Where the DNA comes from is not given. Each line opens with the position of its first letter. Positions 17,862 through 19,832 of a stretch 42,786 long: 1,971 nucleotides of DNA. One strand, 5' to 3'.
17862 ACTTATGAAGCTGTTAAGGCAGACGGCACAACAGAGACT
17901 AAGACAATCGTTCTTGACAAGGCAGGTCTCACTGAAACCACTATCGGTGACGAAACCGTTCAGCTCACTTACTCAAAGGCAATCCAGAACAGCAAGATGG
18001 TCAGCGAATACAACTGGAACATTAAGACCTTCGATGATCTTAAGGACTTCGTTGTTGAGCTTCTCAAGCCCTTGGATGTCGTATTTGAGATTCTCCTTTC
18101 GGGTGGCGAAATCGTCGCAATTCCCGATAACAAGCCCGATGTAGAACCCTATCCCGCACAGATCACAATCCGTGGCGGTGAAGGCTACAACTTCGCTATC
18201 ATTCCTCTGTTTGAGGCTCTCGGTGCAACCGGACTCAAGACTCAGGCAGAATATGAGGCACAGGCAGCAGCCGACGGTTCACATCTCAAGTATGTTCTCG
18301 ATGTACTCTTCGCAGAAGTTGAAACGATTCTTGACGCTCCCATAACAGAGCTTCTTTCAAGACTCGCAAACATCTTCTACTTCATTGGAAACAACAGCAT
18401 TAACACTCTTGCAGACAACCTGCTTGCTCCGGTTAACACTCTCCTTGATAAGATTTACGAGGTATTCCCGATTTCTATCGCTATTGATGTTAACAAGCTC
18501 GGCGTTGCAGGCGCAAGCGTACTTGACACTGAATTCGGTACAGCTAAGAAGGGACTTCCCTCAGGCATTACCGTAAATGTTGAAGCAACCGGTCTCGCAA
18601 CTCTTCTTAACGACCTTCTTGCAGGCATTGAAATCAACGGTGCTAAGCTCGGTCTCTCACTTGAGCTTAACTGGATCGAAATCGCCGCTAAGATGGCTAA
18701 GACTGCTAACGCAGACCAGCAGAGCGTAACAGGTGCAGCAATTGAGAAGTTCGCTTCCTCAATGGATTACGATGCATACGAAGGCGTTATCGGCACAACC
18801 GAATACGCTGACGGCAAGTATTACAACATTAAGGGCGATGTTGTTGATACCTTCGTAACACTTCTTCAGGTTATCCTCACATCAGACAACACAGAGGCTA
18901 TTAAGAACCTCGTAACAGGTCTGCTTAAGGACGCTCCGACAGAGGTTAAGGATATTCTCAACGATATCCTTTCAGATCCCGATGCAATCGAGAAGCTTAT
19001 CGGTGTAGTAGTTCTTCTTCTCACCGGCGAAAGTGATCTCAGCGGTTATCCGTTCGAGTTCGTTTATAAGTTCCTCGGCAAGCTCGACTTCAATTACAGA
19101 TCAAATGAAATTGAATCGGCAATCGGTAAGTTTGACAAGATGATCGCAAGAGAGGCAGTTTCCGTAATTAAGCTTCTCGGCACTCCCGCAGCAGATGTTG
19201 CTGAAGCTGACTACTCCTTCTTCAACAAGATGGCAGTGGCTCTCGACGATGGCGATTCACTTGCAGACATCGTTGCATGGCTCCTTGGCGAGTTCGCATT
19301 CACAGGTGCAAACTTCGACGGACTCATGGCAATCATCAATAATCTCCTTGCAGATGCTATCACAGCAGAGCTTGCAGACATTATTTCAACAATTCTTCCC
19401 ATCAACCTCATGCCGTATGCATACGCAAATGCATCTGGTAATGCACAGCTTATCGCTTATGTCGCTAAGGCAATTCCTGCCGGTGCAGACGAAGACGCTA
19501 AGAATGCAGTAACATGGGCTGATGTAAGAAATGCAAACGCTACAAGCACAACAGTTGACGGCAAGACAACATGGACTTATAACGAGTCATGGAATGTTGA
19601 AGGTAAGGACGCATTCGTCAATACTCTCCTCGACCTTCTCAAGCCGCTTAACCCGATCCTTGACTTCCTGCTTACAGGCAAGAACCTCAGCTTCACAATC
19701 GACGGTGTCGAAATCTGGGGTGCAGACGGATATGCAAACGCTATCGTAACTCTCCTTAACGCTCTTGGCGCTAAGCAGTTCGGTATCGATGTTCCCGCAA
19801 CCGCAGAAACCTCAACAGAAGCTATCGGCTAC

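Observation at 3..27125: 27-kb stop-free ORF, still open at the window edge, with no domain I can recognise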

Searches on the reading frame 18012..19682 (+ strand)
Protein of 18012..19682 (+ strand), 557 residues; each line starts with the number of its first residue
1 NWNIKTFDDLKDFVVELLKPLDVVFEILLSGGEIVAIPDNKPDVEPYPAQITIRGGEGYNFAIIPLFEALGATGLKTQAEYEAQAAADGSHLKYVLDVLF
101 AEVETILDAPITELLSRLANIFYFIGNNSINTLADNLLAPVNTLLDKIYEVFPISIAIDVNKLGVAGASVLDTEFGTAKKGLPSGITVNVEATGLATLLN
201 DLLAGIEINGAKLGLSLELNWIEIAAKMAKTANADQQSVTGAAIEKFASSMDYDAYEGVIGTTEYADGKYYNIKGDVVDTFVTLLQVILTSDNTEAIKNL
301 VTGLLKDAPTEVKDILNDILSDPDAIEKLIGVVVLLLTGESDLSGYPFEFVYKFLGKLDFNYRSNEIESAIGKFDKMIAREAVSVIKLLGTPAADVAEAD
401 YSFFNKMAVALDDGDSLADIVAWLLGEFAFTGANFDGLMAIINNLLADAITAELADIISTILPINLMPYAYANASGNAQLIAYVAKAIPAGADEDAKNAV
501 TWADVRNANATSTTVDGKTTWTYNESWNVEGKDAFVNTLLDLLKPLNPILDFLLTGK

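Call 10: find_homologous_proteins(query=window:18012-19682:+, max_evalue=0.001)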
Query window:18012-19682:+ (557 aa): 1 proteins with E <= 0.001 among 8000 candidates.
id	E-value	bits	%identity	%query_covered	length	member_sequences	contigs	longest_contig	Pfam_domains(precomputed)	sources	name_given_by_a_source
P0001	7.6e-27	113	32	27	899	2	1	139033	-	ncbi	-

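Call 12: find_encoding_contigs(protein=P0001, flank=10000, max_places=6)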
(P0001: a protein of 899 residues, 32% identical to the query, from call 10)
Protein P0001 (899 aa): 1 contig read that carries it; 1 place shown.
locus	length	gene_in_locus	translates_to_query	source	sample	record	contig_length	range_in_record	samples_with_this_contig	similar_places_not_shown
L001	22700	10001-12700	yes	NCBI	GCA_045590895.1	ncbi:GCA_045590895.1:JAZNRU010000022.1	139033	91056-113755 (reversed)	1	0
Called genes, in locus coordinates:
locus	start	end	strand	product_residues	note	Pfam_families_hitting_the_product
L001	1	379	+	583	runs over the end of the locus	PF01301:Glyco_hydro_35, PF02449:Glyco_hydro_42 (faint), PF13364:BetaGal_ABD2 (faint), PF21317:BetaGal_ABD_1, PF21467:BetaGal_gal-bd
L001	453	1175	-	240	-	PF07685:GATase_3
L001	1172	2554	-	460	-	PF08245:Mur_ligase_M (faint), PF08353:MurT_C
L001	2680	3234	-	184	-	PF02525:Flavodoxin_2, PF03358:FMN_red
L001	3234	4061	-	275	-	PF01261:AP_endonuc_2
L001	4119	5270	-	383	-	PF07454:SpoIIP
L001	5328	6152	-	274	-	PF03418:Peptidase_A25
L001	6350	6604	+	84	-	PF01649:Ribosomal_S20p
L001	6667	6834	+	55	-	-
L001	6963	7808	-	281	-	-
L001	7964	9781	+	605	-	-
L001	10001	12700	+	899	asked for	-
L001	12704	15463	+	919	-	PF00005:ABC_tran, PF13304:AAA_21 (faint), PF02687:FtsX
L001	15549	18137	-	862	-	PF16990:CBM_35 (faint), PF03422:CBM_6 (faint)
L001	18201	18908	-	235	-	PF00528:BPD_transp_1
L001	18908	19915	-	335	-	PF00005:ABC_tran, PF02463:SMC_N (weak), PF13304:AAA_21, PF09383:NIL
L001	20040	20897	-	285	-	PF03180:Lipoprotein_9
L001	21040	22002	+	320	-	PF00480:ROK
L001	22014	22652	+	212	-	PF13580:SIS_2, PF01380:SIS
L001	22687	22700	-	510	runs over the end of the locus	PF00112:Peptidase_C1, PF18560:Lectin_like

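Call 19: search_solved_structures(query=A1, max_evalue=1)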
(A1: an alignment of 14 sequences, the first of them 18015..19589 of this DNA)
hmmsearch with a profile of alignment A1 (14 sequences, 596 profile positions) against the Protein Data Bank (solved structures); distinct sequences matched with E-value up to 1: 5.
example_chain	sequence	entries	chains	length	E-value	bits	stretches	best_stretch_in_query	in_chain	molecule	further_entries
8cwy_A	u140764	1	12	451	0.00016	23.9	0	365-447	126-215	T32-15-1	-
8cws_A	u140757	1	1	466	0.00017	23.8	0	365-446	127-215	F4132-2 Chain A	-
5cwb_A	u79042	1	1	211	0.074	15.1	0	365-410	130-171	Designed helical repeat protein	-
1yvi_A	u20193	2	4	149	0.075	15.1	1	268-348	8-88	histidine-containing phosphotransfer protein | Histidine-containing phosphotransfer protein 1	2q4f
1wn0_A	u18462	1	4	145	0.73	11.8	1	271-348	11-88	histidine-containing phosphotransfer protein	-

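Call 29: predict_structure(alignment_id=A1)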
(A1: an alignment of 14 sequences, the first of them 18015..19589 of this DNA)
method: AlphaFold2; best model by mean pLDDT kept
length: 525 residues; sequences in the alignment: 14
mean_pLDDT: 60.2   pTM: 0.48
mean pLDDT of the five models: 60.2, 58.0, 57.0, 55.2, 55.2
residues with pLDDT >= 90: 0; 70-90: 211; 50-70: 117; < 50: 197
segments of 3 or more residues with pLDDT < 50: 148-174, 230-269, 333-407, 413-421, 423-425, 427-449, 452-461
pLDDT, mean of each block of 10 residues (from residue 1): 78 85 83 67 56 78 80 81 87 87 77 79 77 72 60 45 44 50 61 76 71 78 68 32 31 28 37 64 73 70 65 60 56 46 37 28 37 41 38 40 48 46 46 40 44 46 68 76 84 79 76 58 55
secondary structure, 60 per line:
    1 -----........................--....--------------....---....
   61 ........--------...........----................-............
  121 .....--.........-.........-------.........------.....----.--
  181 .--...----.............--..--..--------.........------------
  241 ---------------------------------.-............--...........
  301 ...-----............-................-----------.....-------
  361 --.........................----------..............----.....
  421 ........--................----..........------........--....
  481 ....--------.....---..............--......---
elements in order: H6-29 E32-35 E50-53 H57-68 H77-87 H92-107 H109-125 H128-136 H138-146 E154-158 H159-162 E169-173 E184-186 H191-203 H220-227 H276-287 H290-303 H309-320 H322-337 H349-353 H363-387 H398-411 H416-428 H431-446 H451-460 H467-474 H477-484 H493-497 H501-508 E509-514 E517-522

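Call 30: search_protein_representatives(alignment_id=A1)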
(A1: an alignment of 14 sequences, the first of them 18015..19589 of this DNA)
Query: 14 sequences, 596 profile positions. Proteins with E-value up to 0.001 (for the whole library): 629; up to 1e-10: 510; up to 1e-30: 368. The best 150 are listed.
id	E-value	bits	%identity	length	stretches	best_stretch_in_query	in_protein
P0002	0.0e+00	4475.2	-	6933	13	3-558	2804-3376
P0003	0.0e+00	3621.4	-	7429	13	1-493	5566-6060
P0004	0.0e+00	3505.8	-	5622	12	5-554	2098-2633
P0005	0.0e+00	2547.4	-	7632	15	4-491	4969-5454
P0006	0.0e+00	1999.3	-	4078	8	1-493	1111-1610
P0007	0.0e+00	1986.1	-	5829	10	1-488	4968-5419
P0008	0.0e+00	1976.0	-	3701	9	3-491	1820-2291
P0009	0.0e+00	1508.5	-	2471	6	3-557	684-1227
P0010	0.0e+00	1232.5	-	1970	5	1-515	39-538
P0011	0.0e+00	1151.1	-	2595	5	2-534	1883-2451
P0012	6.7e-296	999.4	-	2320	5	4-489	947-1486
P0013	8.2e-294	992.5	-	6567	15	3-436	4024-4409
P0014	1.7e-290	981.6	-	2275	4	3-595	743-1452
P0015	2.3e-290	981.1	-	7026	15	5-294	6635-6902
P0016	1.7e-281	951.9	-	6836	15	5-294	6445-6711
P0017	4.8e-264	894.3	-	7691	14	4-535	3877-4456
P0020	9.2e-252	853.7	-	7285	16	5-294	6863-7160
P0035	1.9e-183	628.1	-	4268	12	4-217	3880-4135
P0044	5.2e-163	560.6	-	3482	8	5-162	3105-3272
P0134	4.3e-94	333.0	-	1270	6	3-178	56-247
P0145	1.4e-87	311.5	-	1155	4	4-195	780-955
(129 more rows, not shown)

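Call 35: find_homologous_proteins(query=A1, max_evalue=0.00001)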
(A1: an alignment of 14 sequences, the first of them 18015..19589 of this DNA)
Query A1 (14 sequences) (525 aa, profile of the alignment): 3 proteins with E <= 0.00001 among 8000 candidates.
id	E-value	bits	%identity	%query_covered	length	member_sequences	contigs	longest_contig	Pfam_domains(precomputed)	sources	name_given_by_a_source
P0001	8.2e-64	235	32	29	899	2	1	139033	-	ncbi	-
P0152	1.7e-32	131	27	28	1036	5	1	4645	-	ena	-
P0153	3.0e-21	94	23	17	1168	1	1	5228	-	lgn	-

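Call 36: list_cluster_members(proteins=[P0002, P0003, P0005, P0013, P0015, P0017, P0020, P0010, P0134, P0145])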
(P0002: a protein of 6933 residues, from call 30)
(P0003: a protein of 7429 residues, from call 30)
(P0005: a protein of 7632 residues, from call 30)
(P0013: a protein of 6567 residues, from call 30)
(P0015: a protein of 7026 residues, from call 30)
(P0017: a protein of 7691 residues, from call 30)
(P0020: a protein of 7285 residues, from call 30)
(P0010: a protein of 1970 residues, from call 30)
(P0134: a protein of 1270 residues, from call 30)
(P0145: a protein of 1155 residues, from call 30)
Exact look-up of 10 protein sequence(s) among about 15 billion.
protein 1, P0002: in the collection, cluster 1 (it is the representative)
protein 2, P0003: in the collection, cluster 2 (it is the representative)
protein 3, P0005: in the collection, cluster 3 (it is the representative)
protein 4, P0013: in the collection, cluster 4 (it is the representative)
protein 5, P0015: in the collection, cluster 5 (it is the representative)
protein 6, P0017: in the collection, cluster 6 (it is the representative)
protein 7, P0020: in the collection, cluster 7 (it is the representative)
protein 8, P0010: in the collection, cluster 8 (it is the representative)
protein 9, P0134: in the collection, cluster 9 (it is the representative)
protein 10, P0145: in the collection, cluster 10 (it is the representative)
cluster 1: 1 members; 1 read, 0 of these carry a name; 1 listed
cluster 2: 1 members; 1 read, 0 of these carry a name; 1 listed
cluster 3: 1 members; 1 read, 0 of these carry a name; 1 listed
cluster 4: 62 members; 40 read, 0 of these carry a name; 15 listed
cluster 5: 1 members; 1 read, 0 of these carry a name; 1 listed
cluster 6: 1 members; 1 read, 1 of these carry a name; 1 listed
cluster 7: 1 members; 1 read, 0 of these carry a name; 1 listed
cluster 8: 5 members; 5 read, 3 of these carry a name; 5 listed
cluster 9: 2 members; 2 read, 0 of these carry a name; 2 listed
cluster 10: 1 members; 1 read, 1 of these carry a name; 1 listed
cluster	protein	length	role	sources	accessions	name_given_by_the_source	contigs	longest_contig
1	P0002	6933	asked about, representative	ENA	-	-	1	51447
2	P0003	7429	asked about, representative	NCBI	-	-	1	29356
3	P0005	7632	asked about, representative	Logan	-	-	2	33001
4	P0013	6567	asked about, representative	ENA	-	-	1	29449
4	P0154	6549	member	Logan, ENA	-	-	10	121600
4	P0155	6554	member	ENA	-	-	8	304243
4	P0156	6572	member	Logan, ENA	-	-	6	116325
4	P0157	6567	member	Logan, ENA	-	-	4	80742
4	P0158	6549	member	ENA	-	-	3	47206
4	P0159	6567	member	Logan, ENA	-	-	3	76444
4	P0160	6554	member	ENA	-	-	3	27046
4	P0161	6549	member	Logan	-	-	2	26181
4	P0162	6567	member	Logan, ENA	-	-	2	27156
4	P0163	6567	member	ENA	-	-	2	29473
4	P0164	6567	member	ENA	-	-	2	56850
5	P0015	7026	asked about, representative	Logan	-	-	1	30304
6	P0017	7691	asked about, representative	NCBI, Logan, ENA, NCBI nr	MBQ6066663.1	MAG: hypothetical protein IJK89_07545 [Clostridia bacterium] | hypothetical protein [Clostridia bacterium]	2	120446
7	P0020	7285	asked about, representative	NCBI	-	-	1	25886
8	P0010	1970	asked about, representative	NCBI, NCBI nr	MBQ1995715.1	MAG: hypothetical protein II237_05945 [Clostridia bacterium] | hypothetical protein [Clostridia bacterium]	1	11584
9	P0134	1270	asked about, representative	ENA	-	-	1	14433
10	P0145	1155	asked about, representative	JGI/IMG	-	hypothetical protein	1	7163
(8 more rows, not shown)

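Call 37: find_encoding_contigs(protein=P0005, flank=10000, max_places=3)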
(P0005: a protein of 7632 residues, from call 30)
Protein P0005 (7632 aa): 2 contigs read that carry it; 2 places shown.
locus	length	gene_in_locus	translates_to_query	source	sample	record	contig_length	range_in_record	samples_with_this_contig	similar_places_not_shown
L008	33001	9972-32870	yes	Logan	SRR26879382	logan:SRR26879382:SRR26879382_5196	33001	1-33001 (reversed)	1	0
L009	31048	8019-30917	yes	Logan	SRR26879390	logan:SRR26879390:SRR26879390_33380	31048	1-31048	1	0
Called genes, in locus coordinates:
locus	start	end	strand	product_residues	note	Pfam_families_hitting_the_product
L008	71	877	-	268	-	PF02535:Zip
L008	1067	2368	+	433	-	PF00128:Alpha-amylase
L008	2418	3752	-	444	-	PF03023:MurJ, PF01554:MatE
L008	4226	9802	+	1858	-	-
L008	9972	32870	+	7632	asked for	-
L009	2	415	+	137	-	?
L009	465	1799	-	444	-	PF03023:MurJ, PF01554:MatE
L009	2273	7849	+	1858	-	-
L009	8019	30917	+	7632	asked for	-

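Call 38: find_encoding_contigs(protein=P0017, flank=10000, max_places=3)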
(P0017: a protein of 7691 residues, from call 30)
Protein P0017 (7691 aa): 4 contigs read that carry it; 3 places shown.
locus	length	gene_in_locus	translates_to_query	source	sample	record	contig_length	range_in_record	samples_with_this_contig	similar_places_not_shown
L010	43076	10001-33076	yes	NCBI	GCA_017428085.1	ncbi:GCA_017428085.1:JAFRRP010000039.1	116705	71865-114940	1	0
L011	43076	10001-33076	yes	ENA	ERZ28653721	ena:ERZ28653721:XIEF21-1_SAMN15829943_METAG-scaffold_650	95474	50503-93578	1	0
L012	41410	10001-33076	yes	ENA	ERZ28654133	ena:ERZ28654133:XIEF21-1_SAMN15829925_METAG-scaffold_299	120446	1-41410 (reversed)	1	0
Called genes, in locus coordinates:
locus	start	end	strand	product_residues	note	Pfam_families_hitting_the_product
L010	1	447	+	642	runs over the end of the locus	PF02310:B12-binding (weak), PF04055:Radical_SAM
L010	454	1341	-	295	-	PF04055:Radical_SAM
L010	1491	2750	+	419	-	-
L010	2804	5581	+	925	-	PF09586:YfhO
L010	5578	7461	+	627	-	PF08757:CotH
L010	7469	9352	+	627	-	PF08757:CotH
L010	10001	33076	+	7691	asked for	-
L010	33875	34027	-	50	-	-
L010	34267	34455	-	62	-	-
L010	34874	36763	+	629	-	PF22019:GlgB_N, PF02922:CBM_48, PF00128:Alpha-amylase, PF02806:Alpha-amylase_C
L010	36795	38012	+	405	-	PF00483:NTP_transferase, PF00132:Hexapep (faint), PF24894:Hexapep_GlmU, PF25084:LbH_EIF2B, PF25087:GMPPB_C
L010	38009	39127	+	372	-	PF00483:NTP_transferase (weak), PF25247:LbH_GLGC (weak), PF24894:Hexapep_GlmU, PF25084:LbH_EIF2B (weak), PF25087:GMPPB_C (weak)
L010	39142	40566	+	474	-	PF08323:Glyco_transf_5, PF00534:Glycos_transf_1, PF13692:Glyco_trans_1_4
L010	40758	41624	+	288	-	PF01261:AP_endonuc_2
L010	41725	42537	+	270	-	-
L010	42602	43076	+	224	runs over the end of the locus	PF00072:Response_reg, PF00486:Trans_reg_C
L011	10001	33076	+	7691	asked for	-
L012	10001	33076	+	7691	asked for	-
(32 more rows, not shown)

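Call 39: fold_search(model_id=the predicted structure, library=pdb)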
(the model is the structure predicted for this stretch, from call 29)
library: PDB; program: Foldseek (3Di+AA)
matches with E <= 10: 12; with E <= 0.001: 0
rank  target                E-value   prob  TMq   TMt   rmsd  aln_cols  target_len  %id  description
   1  5fky_A                3.3e+00  0.02  0.07  0.06  21.1       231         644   12  Structure of a hydrolase bound with an inhibitor (released 2016-01-27)
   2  8yaq_A                5.2e+00  0.02  0.06  0.04  13.6       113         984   16  Cryo-EM structure of cellodextrin phosphorylase from Clostridium thermocellum with cellodextrin ligands (released 2025-02-12)
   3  6owt_B                5.5e+00  0.02  0.14  0.13  22.3       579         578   11  Structure of SIVsmm Nef and SMM tetherin bound to the clathrin adaptor AP-2 complex (released 2019-09-25)
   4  6hum_D                6.1e+00  0.02  0.09  0.09  14.6       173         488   20  Structure of the photosynthetic complex I from Thermosynechococcus elongatus (released 2019-01-09)
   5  5t0c_AU               6.8e+00  0.02  0.09  0.07  19.8       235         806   14  Structural basis for dynamic regulation of the human 26S proteasome (released 2016-10-19)
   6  9w3u_A                7.1e+00  0.02  0.08  0.06  23.5       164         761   16  Structure of Csm6 from Actinomyces procaprae (released 2026-03-04)
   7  8wkq_WJ               7.5e+00  0.07  0.05  0.18  13.6        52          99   17  Cryo-EM structure of the MS ring (C1) with export apparatus and proximal rod within the flagellar motor-hook complex  (released 2024-09-04)
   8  6wlw_1                7.5e+00  0.02  0.07  0.16  14.8       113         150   16  The Vo region of human V-ATPase in state 1 (focused refinement) (released 2020-11-11)
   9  6q9b_D5               7.5e+00  0.01  0.07  0.07  17.1       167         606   10  CI Membrane Arm focused refinement from Ovine respiratory SC I+III2 (released 2019-08-21)
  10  7ar8_L                8.8e+00  0.01  0.07  0.06  18.7       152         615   12  Cryo-EM structure of Arabidopsis thaliana complex-I (closed conformation) (released 2021-12-15)
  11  5j70_B                9.3e+00  0.01  0.06  0.12  22.8       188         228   16  The Chd1 DNA-binding domain in complex with 17mer DNA duplex (released 2017-06-21)
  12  7ar8_M                9.8e+00  0.01  0.06  0.07  17.5       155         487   13  Cryo-EM structure of Arabidopsis thaliana complex-I (closed conformation) (released 2021-12-15)

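Call 40: search_protein_families(library=pfam, proteins=[L008:4226-9802:+, L008:9972-13871:+, L010:10001-14200:+, L010:1491-2750:+, L001:7964-9781:+, L001:6963-7808:-], max_evalue=0.01)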
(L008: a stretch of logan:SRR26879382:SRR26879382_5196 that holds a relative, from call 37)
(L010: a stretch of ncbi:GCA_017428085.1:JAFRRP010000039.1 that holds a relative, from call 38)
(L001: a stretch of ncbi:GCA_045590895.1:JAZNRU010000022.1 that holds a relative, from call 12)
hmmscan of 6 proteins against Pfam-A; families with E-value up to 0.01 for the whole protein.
L008:4226-9802:+ (1858 aa): 1 family
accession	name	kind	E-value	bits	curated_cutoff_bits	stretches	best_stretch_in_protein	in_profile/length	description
PF09479.16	Flg_new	-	2.1e-07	31.4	27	2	1723-1784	1-54/65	Listeria-Bacteroides repeat domain (List_Bact_rpt)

L008:9972-13871:+ (1300 aa): 0 families

L010:10001-14200:+ (1400 aa): 0 families

L010:1491-2750:+ (419 aa): 0 families

L001:7964-9781:+ (605 aa): 0 families

L001:6963-7808:- (281 aa): 0 families

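Call 51: find_encoding_contigs(protein=P0002, flank=10000, max_places=3)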
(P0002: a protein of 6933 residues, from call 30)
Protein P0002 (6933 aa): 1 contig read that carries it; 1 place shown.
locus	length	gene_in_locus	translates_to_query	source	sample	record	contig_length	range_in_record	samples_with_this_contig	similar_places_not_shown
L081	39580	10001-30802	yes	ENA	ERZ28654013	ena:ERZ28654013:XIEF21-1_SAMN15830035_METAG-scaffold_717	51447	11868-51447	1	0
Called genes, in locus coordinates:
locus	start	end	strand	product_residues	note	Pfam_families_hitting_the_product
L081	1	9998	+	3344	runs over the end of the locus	-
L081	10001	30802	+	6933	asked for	-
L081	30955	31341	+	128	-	-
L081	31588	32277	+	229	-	PF01048:PNP_UDP_1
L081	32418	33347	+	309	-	PF02811:PHP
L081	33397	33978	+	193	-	-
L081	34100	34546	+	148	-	PF09719:C_GCAxxG_C_C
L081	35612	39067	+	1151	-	PF13271:DUF4062, PF00931:NB-ARC (faint), PF13401:AAA_22 (faint), PF24883:NPHP3_N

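Call 56: find_encoding_contigs(protein=P0007, flank=10000, max_places=3)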
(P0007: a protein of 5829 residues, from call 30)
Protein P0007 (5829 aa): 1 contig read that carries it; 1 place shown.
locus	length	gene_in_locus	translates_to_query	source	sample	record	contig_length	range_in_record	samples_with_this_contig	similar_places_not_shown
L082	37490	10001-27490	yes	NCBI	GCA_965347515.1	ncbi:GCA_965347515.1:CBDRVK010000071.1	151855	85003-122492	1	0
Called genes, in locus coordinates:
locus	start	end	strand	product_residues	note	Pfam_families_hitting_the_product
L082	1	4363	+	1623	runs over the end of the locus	-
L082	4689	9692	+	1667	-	PF09479:Flg_new (faint)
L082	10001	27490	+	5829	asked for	-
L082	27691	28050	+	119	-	-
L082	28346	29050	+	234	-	PF01048:PNP_UDP_1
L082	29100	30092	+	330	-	PF02811:PHP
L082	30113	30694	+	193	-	-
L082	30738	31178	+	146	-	PF09719:C_GCAxxG_C_C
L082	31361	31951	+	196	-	PF12710:HAD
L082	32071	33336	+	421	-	PF00929:RNase_T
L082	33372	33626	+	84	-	-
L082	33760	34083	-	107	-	-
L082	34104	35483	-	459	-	PF28494:GlyRS_ins_1 (faint), PF00587:tRNA-synt_2b, PF03129:HGTP_anticodon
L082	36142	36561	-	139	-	PF01592:NifU_N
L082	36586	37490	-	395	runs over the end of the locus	PF00266:Aminotran_5, PF01212:Beta_elim_lyase (weak), PF01041:DegT_DnrJ_EryC1 (weak)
